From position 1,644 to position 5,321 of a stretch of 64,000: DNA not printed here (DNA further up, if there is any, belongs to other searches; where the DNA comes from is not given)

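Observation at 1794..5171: Single-polypeptide PLD(HKD)-SNF2 helicase with an extra ~300-aa C-terminal domain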

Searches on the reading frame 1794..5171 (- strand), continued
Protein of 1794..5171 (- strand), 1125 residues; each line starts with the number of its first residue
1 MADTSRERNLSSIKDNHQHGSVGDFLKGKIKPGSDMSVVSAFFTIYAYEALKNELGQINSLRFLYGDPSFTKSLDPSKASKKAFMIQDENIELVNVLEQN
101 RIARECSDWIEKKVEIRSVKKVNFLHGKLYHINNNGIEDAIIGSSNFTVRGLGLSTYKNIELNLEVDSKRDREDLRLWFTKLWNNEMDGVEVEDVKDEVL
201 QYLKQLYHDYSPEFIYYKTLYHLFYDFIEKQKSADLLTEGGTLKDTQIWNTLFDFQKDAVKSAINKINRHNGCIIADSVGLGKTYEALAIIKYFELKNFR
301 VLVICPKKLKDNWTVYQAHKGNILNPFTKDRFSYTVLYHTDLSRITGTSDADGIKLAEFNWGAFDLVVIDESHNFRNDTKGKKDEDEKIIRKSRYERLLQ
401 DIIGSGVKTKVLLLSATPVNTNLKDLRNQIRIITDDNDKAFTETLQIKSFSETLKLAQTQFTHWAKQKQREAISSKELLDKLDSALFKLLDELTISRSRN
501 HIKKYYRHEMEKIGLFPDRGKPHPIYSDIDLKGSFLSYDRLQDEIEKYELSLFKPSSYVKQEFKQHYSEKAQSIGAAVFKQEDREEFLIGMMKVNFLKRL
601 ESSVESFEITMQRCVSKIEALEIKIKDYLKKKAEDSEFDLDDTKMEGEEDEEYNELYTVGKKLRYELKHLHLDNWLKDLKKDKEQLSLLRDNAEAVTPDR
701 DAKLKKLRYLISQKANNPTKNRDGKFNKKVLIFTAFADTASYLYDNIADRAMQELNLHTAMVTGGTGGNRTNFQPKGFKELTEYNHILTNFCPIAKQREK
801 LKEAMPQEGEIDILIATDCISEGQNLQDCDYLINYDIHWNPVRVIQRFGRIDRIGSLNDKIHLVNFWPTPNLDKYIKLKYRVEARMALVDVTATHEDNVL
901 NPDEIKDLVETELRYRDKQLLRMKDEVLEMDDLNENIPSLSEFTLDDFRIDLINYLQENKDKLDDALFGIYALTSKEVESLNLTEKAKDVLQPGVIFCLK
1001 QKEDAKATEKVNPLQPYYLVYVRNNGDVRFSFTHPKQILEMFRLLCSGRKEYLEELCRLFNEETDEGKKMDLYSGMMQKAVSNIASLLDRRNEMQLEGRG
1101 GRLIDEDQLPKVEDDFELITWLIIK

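Call 82: search_dna_similar(query=window:1797-5171:-, collection=plasmids, mode=protein, max_evalue=1e-50, max_rows=25)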
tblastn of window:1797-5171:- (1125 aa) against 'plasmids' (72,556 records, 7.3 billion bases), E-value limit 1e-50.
Records with a match: 117; places in all: 121; records where one place covers at least 80% of the query: 109.
Best place of each record, by identity: <60% 117.
By first word of the organism name: Listeria 20; Enterococcus 18; Bacillus 15; Escherichia 14; Acinetobacter 11; Lactococcus 5; Vibrio 3; Latilactobacillus 2; Aeromonas 2; Citrobacter 2; and 25 more.
By predicted mobility (MOB-suite, as given by PLSDB): non-mobilizable 48; mobilizable 44; conjugative 25.
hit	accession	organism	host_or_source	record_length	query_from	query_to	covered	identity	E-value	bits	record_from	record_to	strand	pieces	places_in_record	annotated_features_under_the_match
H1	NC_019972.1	Methanomethylovorans hollandica DSM 15978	-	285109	15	1124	99%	42.6%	0e+0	796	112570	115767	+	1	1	helicase-related protein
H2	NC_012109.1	Desulforapulum autotrophicum HRM2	-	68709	12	1124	99%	41.9%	0e+0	788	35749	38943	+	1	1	helicase-related protein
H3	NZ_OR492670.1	Acinetobacter gerneri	-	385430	15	1124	99%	41.7%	0e+0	769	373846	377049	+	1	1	helicase-related protein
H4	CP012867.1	Persicobacter sp. JZB09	cell culture,soil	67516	21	1125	98%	41.5%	0e+0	748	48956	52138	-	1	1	record has no annotation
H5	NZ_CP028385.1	Providencia heimbachae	porcine,cell culture,feces from ...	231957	4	1124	100%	40.2%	0e+0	736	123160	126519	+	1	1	helicase-related protein | hypothetical protein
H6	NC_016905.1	Shewanella baltica OS678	-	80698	4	1124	100%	40.0%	0e+0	739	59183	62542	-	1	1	helicase-related protein | hypothetical protein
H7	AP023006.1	Bacillus cereus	-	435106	15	1125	99%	40.1%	0e+0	716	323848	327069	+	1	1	helicase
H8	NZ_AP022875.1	Bacillus cereus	-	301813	15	1125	99%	40.1%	0e+0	716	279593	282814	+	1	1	helicase-related protein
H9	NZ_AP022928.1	Bacillus cereus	-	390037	15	1125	99%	40.1%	0e+0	716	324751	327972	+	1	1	helicase-related protein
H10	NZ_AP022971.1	Bacillus cereus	-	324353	15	1125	99%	40.1%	0e+0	716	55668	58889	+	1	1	helicase-related protein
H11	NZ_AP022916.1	Bacillus cereus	-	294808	15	1125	99%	40.1%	0e+0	716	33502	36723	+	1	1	helicase-related protein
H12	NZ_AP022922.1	Bacillus cereus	-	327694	15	1125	99%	40.1%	0e+0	716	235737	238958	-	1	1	helicase-related protein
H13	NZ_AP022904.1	Bacillus cereus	-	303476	15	1125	99%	40.1%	0e+0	716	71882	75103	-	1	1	helicase-related protein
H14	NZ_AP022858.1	Bacillus cereus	-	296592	15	1125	99%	40.1%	0e+0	716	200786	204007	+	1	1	helicase-related protein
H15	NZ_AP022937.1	Bacillus cereus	-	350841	15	1125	99%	40.1%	0e+0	716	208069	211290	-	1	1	helicase-related protein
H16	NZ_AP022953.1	Bacillus cereus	-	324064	15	1125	99%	40.1%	0e+0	716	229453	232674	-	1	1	helicase-related protein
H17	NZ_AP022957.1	Bacillus cereus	-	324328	15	1125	99%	40.1%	0e+0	716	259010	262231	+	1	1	helicase-related protein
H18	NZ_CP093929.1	Bacillus cereus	Bubalus bubalis,cell culture,buffalo ...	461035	15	1125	99%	40.1%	0e+0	716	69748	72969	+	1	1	helicase-related protein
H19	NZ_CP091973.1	Bacillus cereus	mixed culture,deep-sea water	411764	15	1125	99%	40.1%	0e+0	716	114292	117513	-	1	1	helicase-related protein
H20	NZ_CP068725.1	Bacillus cereus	single cell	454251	15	1125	99%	40.1%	0e+0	716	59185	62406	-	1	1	helicase-related protein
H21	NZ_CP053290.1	Bacillus cereus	Pyropia,cell culture,seawater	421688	15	1125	99%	40.1%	0e+0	716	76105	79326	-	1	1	helicase-related protein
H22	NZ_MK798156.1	Enterococcus hirae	-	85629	13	1125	99%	39.8%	0e+0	701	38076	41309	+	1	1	helicase-related protein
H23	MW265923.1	Latilactobacillus sakei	-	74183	15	1125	99%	39.8%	0e+0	710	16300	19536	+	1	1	rapA: RNA polymerase-associated protein RapA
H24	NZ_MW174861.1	Latilactobacillus sakei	-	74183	15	1125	99%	39.8%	0e+0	710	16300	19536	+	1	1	helicase-related protein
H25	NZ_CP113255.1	Levilactobacillus brevis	pure culture,Chinese sauerkraut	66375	15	1125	99%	39.6%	0e+0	702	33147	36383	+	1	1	helicase-related protein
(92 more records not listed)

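Call 84: get_annotated_region(hit=H5, flank=9000)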
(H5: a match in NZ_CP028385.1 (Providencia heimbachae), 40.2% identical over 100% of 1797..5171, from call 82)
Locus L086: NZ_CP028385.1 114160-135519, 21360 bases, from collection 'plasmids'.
description: Providencia heimbachae strain 99101 plasmid unnamed, complete sequence
organism: Providencia heimbachae (NCBI taxid 333962)
taxonomy: Bacteria; Pseudomonadota; Gammaproteobacteria; Enterobacterales; Morganellaceae; Providencia; Providencia heimbachae
host: -; source: porcine,cell culture,feces from post-weaning diarrhea of piglets; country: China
typing (MOB-suite, as given by PLSDB): conjugative; relaxase MOBH; mating-pair formation MPF_T
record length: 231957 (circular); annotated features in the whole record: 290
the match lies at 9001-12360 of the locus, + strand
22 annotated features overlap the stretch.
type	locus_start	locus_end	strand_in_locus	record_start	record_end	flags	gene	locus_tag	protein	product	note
CDS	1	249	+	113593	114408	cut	-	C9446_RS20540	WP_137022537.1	hypothetical protein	-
CDS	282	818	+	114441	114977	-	-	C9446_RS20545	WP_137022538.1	hypothetical protein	-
CDS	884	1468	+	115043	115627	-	-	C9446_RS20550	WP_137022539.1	hypothetical protein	-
CDS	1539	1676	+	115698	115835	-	-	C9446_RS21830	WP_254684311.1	hypothetical protein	-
CDS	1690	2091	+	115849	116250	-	-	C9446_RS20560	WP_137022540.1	hypothetical protein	-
CDS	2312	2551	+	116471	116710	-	-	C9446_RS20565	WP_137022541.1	hypothetical protein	-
CDS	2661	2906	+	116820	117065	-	-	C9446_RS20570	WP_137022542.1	hypothetical protein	-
CDS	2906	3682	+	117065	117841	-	-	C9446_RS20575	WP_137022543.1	hypothetical protein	-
CDS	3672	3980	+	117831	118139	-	-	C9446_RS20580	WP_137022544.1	hypothetical protein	-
CDS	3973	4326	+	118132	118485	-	-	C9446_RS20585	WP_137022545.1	hypothetical protein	-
CDS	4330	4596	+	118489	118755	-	-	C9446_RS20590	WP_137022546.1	hypothetical protein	-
CDS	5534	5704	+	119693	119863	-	-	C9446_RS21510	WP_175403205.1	hypothetical protein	-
CDS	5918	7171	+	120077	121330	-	-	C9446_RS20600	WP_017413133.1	site-specific integrase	GO:0015074 - DNA integration [Evidence IEA]; GO:0006310 - DNA recombination [Evidence IEA]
CDS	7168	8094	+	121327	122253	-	-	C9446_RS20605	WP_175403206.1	hypothetical protein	-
CDS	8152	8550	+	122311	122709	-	-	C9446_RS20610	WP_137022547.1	hypothetical protein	-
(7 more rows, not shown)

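Call 88: search_dna_similar(query=window:1797-5171:-, collection=plasmids, mode=protein, max_evalue=1e-50, max_rows=60, rows=spread)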
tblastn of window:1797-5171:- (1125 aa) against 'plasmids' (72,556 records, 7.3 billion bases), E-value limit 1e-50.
Records with a match: 117; places in all: 121; records where one place covers at least 80% of the query: 109.
Best place of each record, by identity: <60% 117.
By first word of the organism name: Listeria 20; Enterococcus 18; Bacillus 15; Escherichia 14; Acinetobacter 11; Lactococcus 5; Vibrio 3; Latilactobacillus 2; Aeromonas 2; Citrobacter 2; and 25 more.
By predicted mobility (MOB-suite, as given by PLSDB): non-mobilizable 48; mobilizable 44; conjugative 25.
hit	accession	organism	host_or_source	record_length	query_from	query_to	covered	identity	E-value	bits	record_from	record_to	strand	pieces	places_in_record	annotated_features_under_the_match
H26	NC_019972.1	Methanomethylovorans hollandica DSM 15978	-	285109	15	1124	99%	42.6%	0e+0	796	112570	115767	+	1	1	helicase-related protein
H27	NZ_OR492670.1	Acinetobacter gerneri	-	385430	15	1124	99%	41.7%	0e+0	769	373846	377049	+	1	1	helicase-related protein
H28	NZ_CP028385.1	Providencia heimbachae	porcine,cell culture,feces from ...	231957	4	1124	100%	40.2%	0e+0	736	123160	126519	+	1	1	helicase-related protein | hypothetical protein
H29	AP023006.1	Bacillus cereus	-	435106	15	1125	99%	40.1%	0e+0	716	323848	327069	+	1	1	helicase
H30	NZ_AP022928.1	Bacillus cereus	-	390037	15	1125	99%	40.1%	0e+0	716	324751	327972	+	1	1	helicase-related protein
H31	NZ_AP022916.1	Bacillus cereus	-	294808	15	1125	99%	40.1%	0e+0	716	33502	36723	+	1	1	helicase-related protein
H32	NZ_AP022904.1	Bacillus cereus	-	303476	15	1125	99%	40.1%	0e+0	716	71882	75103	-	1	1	helicase-related protein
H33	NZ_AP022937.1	Bacillus cereus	-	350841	15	1125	99%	40.1%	0e+0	716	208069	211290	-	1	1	helicase-related protein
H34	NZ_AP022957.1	Bacillus cereus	-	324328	15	1125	99%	40.1%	0e+0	716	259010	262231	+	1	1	helicase-related protein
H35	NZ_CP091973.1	Bacillus cereus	mixed culture,deep-sea water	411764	15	1125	99%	40.1%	0e+0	716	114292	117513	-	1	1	helicase-related protein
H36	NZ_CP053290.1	Bacillus cereus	Pyropia,cell culture,seawater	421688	15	1125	99%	40.1%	0e+0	716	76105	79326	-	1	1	helicase-related protein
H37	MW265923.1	Latilactobacillus sakei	-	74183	15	1125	99%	39.8%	0e+0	710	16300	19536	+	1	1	rapA: RNA polymerase-associated protein RapA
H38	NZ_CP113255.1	Levilactobacillus brevis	pure culture,Chinese sauerkraut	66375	15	1125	99%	39.6%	0e+0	702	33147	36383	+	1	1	helicase-related protein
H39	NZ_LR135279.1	Enterococcus faecium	-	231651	15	1101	97%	39.9%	0e+0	702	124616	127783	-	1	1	helicase-related protein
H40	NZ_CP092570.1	Enterococcus faecium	Homo sapiens,urine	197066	15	1101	97%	39.9%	0e+0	702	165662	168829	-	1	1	helicase-related protein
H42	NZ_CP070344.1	Variovorax sp. PDNC026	cell culture,Plastic debris in ...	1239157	22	1125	98%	39.1%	0e+0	708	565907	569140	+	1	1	none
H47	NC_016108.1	Methylotuvimicrobium alcaliphilum 20Z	-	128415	22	1125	98%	39.0%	0e+0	722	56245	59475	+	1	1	SNF2-related protein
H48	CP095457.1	Escherichia coli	pig,cell culture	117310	6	1125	100%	38.1%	0e+0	691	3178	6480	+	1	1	SNF2-related protein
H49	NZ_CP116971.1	Escherichia coli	Sus scrofa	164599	6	1125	100%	38.1%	0e+0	691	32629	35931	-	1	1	SNF2-related protein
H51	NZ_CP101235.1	Escherichia coli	Homo sapiens,cell culture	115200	6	1125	100%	38.1%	0e+0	688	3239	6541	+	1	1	SNF2-related protein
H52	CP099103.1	Escherichia coli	culture,Pooled sediment sample ...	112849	6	1125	100%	38.1%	0e+0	688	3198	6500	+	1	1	SNF2-related protein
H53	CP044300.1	Escherichia coli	Pork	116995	6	1125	100%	38.1%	0e+0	688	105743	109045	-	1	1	ATP-dependent helicase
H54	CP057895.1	Escherichia coli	culture,Pooled cattle faecal samples ...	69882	6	1125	100%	38.1%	0e+0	687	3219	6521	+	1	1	DEAD/DEAH box helicase family protein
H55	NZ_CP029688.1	Escherichia coli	single strain,air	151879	6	1125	100%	38.0%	0e+0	688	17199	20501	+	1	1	SNF2-related protein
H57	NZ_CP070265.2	Lactococcus lactis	Whole organism,Dairy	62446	15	1084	95%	39.6%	0e+0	692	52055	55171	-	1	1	helicase-related protein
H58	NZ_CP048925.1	Lactiplantibacillus plantarum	Plant,cell culture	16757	16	1125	99%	38.0%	0e+0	657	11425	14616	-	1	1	helicase-related protein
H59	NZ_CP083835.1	Enterobacter asburiae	Homo sapiens,sputum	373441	22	1125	98%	38.0%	0e+0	696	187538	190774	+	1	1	helicase-related protein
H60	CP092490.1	Endozoicomonas sp. Mp262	Meretrix meretrix,whole organism,sea ...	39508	22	1125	98%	38.0%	0e+0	698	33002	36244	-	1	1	record has no annotation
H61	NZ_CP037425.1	Acinetobacter johnsonii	cell culture,water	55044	16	1125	99%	37.6%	0e+0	666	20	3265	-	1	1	helicase-related protein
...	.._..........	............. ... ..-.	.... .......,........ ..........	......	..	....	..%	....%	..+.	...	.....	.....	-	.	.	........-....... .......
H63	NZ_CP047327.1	Enterococcus faecium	animal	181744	16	1125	99%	37.6%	0e+0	647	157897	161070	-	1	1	helicase-related protein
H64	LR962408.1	Enterococcus faecalis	-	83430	16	1125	99%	37.5%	0e+0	644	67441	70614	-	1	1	none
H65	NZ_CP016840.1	Brochothrix thermosphacta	cell culture,poultry meat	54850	16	1125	99%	37.4%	0e+0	639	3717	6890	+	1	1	helicase-related protein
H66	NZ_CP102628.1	Listeria innocua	cow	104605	22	1125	98%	37.6%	0e+0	632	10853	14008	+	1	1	helicase-related protein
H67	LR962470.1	Enterococcus faecalis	-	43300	22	1125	98%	37.6%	0e+0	626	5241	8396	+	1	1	none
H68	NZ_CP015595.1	Acinetobacter sp. NCu2D-2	Mus musculus,cell culture,tracheal swab ...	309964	21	1125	98%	37.5%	0e+0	682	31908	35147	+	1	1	helicase-related protein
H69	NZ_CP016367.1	Phaeobacter porticola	cell culture,barnacle at wood pile-on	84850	22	1125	98%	37.5%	0e+0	681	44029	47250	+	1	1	helicase-related protein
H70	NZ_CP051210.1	Acinetobacter sp. NEB149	cell culture,R.J.Roberts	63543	19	1125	98%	37.4%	0e+0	668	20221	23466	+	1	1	helicase-related protein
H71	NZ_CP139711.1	Sulfitobacter sp. OXR-159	Bacterial Culture,hydrothermal vent ...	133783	22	1125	98%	37.4%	0e+0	681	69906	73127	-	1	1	helicase-related protein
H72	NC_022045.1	Listeria monocytogenes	Environment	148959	22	1125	98%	37.4%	0e+0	632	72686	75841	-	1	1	helicase-related protein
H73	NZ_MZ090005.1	Listeria monocytogenes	-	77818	22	1125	98%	37.4%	0e+0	632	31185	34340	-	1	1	helicase-related protein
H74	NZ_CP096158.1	Listeria monocytogenes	food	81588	22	1125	98%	37.4%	0e+0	632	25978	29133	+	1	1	helicase-related protein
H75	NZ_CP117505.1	Enterococcus faecalis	culture,feces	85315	22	1125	98%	37.3%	0e+0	633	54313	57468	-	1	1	helicase-related protein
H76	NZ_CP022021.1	Listeria monocytogenes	environmental,environmental swab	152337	22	1125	98%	37.3%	0e+0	632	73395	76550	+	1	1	helicase-related protein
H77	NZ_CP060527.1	Listeria monocytogenes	-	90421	22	1125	98%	37.3%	0e+0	632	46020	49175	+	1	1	helicase-related protein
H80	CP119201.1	Acinetobacter johnsonii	Homo sapiens,blood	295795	50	1125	96%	37.6%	0e+0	648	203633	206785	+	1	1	none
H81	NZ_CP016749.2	Lactococcus cremoris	Single cell,Dairy fermentation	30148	338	1125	70%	38.6%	9e-137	466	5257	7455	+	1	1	none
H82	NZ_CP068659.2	Lactococcus cremoris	Whole organism,Dairy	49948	451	1125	60%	37.0%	3e-105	373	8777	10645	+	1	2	C-terminal helicase domain-containing protein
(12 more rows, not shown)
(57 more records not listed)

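Call 89: get_annotated_region(hit=H57, flank=7000)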
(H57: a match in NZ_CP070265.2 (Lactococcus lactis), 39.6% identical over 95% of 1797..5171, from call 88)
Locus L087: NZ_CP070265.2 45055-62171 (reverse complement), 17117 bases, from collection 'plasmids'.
description: Lactococcus lactis subsp. lactis strain UL021 plasmid pUL021B, complete sequence
organism: Lactococcus lactis (NCBI taxid 1360)
taxonomy: Bacteria; Bacillota; Bacilli; Lactobacillales; Streptococcaceae; Lactococcus; Lactococcus lactis
host: -; source: Whole organism,Dairy; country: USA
typing (MOB-suite, as given by PLSDB): conjugative; replicon rep_cluster_633; relaxase MOB_Unknown; mating-pair formation MPF_T
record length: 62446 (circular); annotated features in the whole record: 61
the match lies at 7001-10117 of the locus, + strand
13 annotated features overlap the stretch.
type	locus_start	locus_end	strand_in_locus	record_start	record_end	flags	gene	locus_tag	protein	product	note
CDS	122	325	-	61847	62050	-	-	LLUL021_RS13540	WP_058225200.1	hypothetical protein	-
CDS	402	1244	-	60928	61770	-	-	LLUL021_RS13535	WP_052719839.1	ParA family protein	-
CDS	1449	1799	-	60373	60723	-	-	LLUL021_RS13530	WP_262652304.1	hypothetical protein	-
CDS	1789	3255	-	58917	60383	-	-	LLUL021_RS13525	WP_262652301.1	Y-family DNA polymerase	-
CDS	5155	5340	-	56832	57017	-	-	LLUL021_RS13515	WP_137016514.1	hypothetical protein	-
CDS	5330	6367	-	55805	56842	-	-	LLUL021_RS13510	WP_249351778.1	hypothetical protein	-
CDS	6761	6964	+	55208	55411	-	-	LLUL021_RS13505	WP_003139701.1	helix-turn-helix transcriptional regulator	-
CDS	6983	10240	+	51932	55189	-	-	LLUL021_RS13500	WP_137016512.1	helicase-related protein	-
CDS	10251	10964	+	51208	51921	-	-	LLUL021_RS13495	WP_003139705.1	DUF4391 domain-containing protein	-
CDS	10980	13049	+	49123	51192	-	-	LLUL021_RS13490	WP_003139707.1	site-specific DNA-methyltransferase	-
CDS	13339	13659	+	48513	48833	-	-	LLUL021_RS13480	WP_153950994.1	hypothetical protein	-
CDS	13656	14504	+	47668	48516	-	-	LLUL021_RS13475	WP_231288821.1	DNA methyltransferase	-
CDS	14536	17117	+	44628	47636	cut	-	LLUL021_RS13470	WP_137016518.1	DEAD/DEAH box helicase family protein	-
